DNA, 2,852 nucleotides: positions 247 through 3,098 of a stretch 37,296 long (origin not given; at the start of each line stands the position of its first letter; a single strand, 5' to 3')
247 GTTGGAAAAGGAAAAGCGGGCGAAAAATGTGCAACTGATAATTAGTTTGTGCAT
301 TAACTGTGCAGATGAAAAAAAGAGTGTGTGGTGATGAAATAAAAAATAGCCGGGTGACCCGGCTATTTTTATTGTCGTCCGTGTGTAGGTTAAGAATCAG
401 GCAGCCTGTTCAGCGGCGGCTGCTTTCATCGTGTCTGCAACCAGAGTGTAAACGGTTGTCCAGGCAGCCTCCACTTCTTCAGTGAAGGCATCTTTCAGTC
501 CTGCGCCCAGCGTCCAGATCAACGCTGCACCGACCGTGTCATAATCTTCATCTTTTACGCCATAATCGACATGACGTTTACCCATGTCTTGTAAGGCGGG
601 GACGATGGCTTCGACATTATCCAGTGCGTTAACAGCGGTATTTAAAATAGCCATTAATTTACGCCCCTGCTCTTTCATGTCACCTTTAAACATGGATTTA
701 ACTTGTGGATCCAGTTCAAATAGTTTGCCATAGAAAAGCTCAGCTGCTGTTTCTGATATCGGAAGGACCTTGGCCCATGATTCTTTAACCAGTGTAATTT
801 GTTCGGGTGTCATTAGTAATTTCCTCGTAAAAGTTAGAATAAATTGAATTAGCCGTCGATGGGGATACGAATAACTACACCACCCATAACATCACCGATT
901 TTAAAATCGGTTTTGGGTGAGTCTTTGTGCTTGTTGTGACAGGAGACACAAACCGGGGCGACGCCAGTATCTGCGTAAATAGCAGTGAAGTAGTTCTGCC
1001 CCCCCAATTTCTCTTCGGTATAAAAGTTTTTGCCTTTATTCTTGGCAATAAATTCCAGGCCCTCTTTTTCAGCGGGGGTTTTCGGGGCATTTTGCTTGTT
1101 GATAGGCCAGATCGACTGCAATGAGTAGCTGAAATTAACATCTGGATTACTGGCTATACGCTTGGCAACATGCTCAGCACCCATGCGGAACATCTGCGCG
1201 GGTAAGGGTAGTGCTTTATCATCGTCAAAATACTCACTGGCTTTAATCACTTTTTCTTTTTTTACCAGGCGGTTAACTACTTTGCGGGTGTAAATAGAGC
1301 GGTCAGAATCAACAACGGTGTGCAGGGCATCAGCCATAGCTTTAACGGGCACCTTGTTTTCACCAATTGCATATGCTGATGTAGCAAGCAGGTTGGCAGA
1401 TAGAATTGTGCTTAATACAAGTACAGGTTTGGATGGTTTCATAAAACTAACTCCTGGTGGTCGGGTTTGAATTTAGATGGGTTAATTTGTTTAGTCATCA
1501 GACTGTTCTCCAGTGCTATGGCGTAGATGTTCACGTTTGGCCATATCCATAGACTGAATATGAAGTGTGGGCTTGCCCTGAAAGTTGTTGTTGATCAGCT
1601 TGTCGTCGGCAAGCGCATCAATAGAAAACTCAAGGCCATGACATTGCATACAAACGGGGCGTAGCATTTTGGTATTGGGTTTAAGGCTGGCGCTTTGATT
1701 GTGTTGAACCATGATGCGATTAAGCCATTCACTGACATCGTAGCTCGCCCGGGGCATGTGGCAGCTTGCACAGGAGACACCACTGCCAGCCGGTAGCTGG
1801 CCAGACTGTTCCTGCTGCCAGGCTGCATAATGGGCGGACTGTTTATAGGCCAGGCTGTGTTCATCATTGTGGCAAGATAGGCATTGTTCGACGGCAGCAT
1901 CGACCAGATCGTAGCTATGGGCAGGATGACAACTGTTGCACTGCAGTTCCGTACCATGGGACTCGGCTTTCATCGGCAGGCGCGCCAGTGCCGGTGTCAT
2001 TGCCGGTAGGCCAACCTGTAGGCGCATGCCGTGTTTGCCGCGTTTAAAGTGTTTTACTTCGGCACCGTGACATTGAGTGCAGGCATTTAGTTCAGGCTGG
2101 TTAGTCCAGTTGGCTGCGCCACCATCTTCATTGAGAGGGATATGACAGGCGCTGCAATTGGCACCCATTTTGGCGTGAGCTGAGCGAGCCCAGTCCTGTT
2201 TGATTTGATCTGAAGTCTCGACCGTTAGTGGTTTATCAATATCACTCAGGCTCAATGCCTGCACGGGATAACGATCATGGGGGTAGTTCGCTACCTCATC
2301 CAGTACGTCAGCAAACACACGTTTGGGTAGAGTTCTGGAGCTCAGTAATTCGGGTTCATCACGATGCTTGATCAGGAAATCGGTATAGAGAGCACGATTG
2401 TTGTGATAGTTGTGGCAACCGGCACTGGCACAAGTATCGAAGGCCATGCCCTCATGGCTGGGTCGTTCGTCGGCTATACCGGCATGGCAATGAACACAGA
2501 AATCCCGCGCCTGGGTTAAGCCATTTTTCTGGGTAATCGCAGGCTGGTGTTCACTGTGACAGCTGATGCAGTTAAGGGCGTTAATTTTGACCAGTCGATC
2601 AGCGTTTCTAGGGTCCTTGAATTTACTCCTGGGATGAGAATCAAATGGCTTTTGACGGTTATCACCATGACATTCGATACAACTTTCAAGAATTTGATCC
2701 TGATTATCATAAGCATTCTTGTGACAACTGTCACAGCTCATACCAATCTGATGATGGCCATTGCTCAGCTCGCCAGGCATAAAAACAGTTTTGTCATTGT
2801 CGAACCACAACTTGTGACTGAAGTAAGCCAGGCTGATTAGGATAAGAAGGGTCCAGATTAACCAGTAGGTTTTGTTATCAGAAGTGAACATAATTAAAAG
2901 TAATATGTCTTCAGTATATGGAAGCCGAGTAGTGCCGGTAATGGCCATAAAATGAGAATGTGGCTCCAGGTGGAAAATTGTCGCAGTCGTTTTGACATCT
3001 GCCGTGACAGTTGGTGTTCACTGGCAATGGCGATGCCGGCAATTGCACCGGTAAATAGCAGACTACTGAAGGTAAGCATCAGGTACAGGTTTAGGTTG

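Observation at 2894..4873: NOX-like design from different parts: NirB-type flavoprotein + BFD [2Fe-2S] + 5-TM domain with two His-x13-His pairs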

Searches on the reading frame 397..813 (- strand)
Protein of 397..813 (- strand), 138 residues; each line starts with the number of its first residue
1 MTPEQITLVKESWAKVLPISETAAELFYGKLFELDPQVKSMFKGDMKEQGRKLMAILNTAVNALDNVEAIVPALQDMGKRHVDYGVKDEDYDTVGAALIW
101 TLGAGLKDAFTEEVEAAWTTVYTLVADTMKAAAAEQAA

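Call 5: search_protein_families(library=pfam, proteins=[window:397-813:-], max_evalue=0.01)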
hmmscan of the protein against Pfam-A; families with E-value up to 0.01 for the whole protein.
window:397-813:- (138 aa): 1 family
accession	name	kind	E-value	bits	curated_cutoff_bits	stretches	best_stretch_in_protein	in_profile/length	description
PF00042.28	Globin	-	1.1e-18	68.2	22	1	27-129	3-117/117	Globin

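Call 7: search_protein_families(library=ncbifam, proteins=[window:397-813:-], max_evalue=0.001)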
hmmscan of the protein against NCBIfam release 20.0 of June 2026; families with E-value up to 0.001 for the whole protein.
window:397-813:- (138 aa): 1 family
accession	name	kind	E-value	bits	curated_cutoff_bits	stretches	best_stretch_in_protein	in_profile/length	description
NF009805.0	PRK13289.1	equivalog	8e-20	71.1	432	1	2-132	3-136/399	NO-inducible flavohemoprotein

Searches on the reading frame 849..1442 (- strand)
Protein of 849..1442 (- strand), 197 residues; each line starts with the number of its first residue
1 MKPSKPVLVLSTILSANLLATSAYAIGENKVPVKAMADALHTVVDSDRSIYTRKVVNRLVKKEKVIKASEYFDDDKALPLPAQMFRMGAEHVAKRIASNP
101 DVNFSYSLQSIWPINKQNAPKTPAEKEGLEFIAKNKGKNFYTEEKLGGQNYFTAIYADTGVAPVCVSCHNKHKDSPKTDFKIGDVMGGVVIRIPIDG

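Call 5: search_protein_families(library=pfam, proteins=[window:849-1442:-], max_evalue=0.01)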
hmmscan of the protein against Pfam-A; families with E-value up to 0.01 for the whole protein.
window:849-1442:- (197 aa): 1 family
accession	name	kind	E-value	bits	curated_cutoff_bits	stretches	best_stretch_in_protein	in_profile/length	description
PF11845.13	Tll0287-like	-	4.3e-19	69.8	24.1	1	33-194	8-144/144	Tll0287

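Call 7: search_protein_families(library=ncbifam, proteins=[window:849-1442:-], max_evalue=0.001)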
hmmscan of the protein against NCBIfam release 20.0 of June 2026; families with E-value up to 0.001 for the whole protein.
window:849-1442:- (197 aa): 0 families

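Call 30: search_solved_structures(query=window:849-1442:-, max_evalue=1)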
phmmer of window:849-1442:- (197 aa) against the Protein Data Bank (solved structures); distinct sequences matched with E-value up to 1: 1.
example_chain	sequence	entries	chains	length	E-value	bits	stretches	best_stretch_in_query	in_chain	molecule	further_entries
4oxq_A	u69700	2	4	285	0.15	15.4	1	25-149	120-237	Manganese ABC transporter, periplasmic-binding protein SitA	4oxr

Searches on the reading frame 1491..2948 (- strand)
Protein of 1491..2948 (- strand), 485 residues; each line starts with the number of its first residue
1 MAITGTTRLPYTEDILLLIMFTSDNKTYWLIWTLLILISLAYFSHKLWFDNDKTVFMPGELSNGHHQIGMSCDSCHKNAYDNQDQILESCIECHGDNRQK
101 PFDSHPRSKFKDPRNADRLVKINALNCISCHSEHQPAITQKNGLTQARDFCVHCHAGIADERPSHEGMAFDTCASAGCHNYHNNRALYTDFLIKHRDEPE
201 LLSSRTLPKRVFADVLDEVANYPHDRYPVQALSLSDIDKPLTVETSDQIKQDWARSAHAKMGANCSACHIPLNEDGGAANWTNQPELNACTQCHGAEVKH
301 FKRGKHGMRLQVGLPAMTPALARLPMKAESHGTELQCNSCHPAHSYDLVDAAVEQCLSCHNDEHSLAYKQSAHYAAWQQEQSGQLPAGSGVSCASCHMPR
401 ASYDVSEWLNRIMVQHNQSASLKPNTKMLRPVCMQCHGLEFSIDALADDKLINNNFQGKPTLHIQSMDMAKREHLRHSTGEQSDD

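Call 5: search_protein_families(library=pfam, proteins=[window:1491-2948:-], max_evalue=0.01)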
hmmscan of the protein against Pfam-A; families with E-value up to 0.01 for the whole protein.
window:1491-2948:- (485 aa): 3 families
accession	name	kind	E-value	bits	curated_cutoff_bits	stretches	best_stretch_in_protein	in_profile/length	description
PF14537.11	Cytochrom_c3_2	-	2.9e-18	66.6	25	3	65-155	2-78/79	Cytochrome c3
PF14522.11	Cytochrome_C7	-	2.8e-09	37.1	24.8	0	389-439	12-50/67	Cytochrome c7 and related cytochrome c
PF09699.15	Paired_CXXCH_1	-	5e-06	26.5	20.6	0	126-157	8-38/41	Doubled CXXCH motif (Paired_CXXCH_1)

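Call 7: search_protein_families(library=ncbifam, proteins=[window:1491-2948:-], max_evalue=0.001)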
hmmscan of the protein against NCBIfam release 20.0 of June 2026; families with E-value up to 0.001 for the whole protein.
window:1491-2948:- (485 aa): 4 families
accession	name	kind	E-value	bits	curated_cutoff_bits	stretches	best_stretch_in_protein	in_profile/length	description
TIGR03508.1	decahem_SO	subfamily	1.9e-11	43.9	192.2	2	246-305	78-135/258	DmsE family decaheme c-type cytochrome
NF045713.1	CxxCH_16_HmcA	equivalog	2.8e-06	26.2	400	1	257-381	169-273/541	sulfate respiration complex hexadecaheme cytochrome HmcA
NF040968.1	FeS_ExtO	equivalog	0.0001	21.2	200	0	247-368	88-215/416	selenite/tellurite reduction operon b-type cytochrome iron-sulfur cluster-binding subunit ExtO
NF040967.1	cytc_ExtN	equivalog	0.00031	19.7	200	0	247-372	88-220/415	selenite/tellurite reduction operon c-type cytochrome ExtN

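Call 28: search_solved_structures(query=window:1491-2891:-, max_evalue=1)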
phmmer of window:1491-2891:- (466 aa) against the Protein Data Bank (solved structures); distinct sequences matched with E-value up to 1: 13.
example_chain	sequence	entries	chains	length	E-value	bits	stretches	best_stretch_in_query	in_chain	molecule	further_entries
2j7a_A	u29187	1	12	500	0.00095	21.2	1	231-282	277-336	CYTOCHROME C NITRITE REDUCTASE NRFA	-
2vr0_A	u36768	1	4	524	0.0011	21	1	231-282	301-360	CYTOCHROME C NITRITE REDUCTASE, CATALYTIC SUBUNIT NFRA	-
4qo5_A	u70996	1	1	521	0.017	17.1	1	269-380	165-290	Hypothetical multiheme protein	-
8qc9_A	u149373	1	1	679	0.081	14.8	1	244-289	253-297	Extracellular iron oxide respiratory system surface decaheme cytochrome c component MtrC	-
6i5b_A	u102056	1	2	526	0.092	14.7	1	239-278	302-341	Uncharacterized protein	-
8bcx_A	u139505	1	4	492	0.2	13.6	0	236-278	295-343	Nitrite reductase (cytochrome; ammonia-forming)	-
7qth_A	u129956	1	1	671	0.24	13.3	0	244-279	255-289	Extracellular iron oxide respiratory system surface decaheme cytochrome c component MtrC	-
8qbq_A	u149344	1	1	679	0.25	13.2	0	244-279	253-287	Extracellular iron oxide respiratory system surface decaheme cytochrome c component MtrC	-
8qbz_A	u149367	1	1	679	0.25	13.2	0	244-279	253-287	Extracellular iron oxide respiratory system surface decaheme cytochrome c component MtrC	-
7o7g_A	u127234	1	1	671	0.35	12.8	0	244-279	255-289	Extracellular iron oxide respiratory system surface decaheme cytochrome c component MtrC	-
1dw0_A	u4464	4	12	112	0.36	12.7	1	264-305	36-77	CYTOCHROME C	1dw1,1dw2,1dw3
9eov_A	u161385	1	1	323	0.43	12.5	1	244-279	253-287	Extracellular iron oxide respiratory system surface decaheme cytochrome c component MtrC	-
2imn_A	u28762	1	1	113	0.97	11.3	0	331-368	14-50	IGA-KAPPA MCPC603 FV (LIGHT CHAIN)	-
